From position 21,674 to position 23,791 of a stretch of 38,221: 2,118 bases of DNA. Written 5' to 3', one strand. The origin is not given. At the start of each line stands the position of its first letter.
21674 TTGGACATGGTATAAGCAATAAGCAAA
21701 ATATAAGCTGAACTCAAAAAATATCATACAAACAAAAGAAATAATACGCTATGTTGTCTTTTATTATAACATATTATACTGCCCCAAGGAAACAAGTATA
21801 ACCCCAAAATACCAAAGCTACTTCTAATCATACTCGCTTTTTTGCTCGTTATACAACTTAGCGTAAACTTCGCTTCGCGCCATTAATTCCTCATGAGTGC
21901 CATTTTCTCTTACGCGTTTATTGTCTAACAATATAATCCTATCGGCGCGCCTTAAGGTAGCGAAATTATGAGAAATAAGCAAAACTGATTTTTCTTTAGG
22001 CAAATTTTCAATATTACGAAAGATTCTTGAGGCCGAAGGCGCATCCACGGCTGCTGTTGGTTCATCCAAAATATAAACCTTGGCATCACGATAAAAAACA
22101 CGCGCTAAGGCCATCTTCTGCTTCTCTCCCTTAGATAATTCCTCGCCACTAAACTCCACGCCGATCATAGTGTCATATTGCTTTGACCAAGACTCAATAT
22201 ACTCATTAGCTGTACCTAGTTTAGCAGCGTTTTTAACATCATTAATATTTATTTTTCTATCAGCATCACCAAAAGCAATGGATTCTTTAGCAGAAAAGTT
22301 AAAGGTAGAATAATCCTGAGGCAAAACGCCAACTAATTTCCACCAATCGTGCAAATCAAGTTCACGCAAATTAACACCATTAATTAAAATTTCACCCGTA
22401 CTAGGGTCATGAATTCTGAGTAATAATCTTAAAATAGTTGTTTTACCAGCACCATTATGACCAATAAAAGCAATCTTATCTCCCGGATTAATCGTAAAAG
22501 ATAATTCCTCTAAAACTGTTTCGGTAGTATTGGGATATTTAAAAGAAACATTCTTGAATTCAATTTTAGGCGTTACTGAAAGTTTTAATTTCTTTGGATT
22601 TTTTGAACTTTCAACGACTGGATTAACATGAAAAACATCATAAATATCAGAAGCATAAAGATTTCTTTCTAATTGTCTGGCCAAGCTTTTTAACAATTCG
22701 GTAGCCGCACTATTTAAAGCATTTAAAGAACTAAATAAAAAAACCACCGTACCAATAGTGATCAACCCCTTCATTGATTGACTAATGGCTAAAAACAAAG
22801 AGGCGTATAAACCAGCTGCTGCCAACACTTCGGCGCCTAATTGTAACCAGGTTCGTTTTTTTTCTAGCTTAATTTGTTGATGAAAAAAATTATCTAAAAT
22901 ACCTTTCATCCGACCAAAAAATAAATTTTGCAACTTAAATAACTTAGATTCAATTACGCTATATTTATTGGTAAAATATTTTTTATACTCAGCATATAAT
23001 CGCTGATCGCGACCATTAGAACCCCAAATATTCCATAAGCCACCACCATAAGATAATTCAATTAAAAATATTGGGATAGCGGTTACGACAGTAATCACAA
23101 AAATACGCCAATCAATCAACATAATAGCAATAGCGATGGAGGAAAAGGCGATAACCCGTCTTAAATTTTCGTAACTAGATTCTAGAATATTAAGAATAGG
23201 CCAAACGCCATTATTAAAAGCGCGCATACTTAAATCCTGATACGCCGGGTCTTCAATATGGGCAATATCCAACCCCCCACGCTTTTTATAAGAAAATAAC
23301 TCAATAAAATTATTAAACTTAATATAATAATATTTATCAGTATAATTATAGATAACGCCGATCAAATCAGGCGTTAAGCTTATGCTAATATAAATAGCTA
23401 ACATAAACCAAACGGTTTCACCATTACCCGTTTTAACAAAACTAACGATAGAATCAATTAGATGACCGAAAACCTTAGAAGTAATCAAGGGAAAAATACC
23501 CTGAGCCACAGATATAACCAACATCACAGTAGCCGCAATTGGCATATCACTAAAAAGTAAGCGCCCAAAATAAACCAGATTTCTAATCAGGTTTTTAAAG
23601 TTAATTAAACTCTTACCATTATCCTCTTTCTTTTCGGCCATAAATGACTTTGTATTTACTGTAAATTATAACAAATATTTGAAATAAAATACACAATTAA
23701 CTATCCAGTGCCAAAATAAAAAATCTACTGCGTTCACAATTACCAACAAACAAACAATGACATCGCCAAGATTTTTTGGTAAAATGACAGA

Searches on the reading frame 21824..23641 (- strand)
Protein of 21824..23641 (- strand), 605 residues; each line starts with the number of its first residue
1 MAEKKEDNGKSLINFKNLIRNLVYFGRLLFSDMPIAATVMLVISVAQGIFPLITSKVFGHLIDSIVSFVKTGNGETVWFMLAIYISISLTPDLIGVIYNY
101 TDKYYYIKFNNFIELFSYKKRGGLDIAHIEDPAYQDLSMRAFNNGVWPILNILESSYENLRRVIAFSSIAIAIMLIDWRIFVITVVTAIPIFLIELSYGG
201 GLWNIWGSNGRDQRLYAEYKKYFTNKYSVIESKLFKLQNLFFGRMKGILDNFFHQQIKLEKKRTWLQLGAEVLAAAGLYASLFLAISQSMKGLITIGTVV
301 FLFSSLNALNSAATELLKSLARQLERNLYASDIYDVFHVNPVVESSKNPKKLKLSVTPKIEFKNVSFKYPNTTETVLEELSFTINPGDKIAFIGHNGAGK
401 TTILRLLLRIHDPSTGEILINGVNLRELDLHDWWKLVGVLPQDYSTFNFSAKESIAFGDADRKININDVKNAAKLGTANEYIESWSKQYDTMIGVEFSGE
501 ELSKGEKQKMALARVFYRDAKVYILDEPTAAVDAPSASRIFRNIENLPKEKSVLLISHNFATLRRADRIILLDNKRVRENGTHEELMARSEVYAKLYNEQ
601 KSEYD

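Call 46: search_protein_families(library=pfam, proteins=[window:21824-23641:-], max_evalue=0.001)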
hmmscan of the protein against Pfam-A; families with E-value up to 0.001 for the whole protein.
window:21824-23641:- (605 aa): 4 families
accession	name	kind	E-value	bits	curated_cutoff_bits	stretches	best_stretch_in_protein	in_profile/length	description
PF00005.33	ABC_tran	-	7.2e-29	101.6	25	1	377-530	1-137/137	ABC transporter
PF02463.25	SMC_N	-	5.5e-08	32.9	40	1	409-572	102-211/220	RecF/RecN/SMC N terminal domain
PF13304.12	AAA_21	-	6e-08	33.5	27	0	391-480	3-83/304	AAA domain, putative AbiEii toxin, Type IV TA system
PF13175.12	AAA_15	-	0.00059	20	32.1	1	388-485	23-104/374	AAA ATPase domain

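Call 78: search_protein_families(library=padloc, proteins=[window:21824-23641:-], max_evalue=0.01)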
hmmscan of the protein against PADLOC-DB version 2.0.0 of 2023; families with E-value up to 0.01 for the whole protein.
window:21824-23641:- (605 aa): 12 families
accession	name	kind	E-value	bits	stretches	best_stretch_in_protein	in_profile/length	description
PDLC04135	mad3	-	9.6e-30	102.3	2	498-588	260-358/374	mads_3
PDLC02914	ATPase-Toprim_I-B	-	2.5e-07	28.3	1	500-568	183-253/443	-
PDLC02980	AriA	-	1.5e-06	26.4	1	391-412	3-24/304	-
PDLC04164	AriA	-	2.2e-05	22.2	1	457-559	142-232/253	-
PDLC02979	AriA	-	6e-05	21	1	384-472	19-87/373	-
PDLC04140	mad8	-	6.3e-05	20.6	1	372-424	12-67/314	mads_8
PDLC00274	PtuA1|PtuA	-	0.0012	16.1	1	361-408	13-55/438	AAA ATPase domain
PDLC00271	PtuA1|PtuA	-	0.0013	16.4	1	377-406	14-42/421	AAA ATPase domain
PDLC02335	AbiLi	-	0.0023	15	0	389-410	78-99/326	AbiLi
PDLC04235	PDC-M01A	-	0.0042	14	1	364-409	158-208/510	-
PDLC00090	GajA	-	0.0062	13.3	0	388-411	25-48/659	AAA ATPase domain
PDLC04236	PDC-M01A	-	0.0072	13.4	0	365-448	36-125/388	-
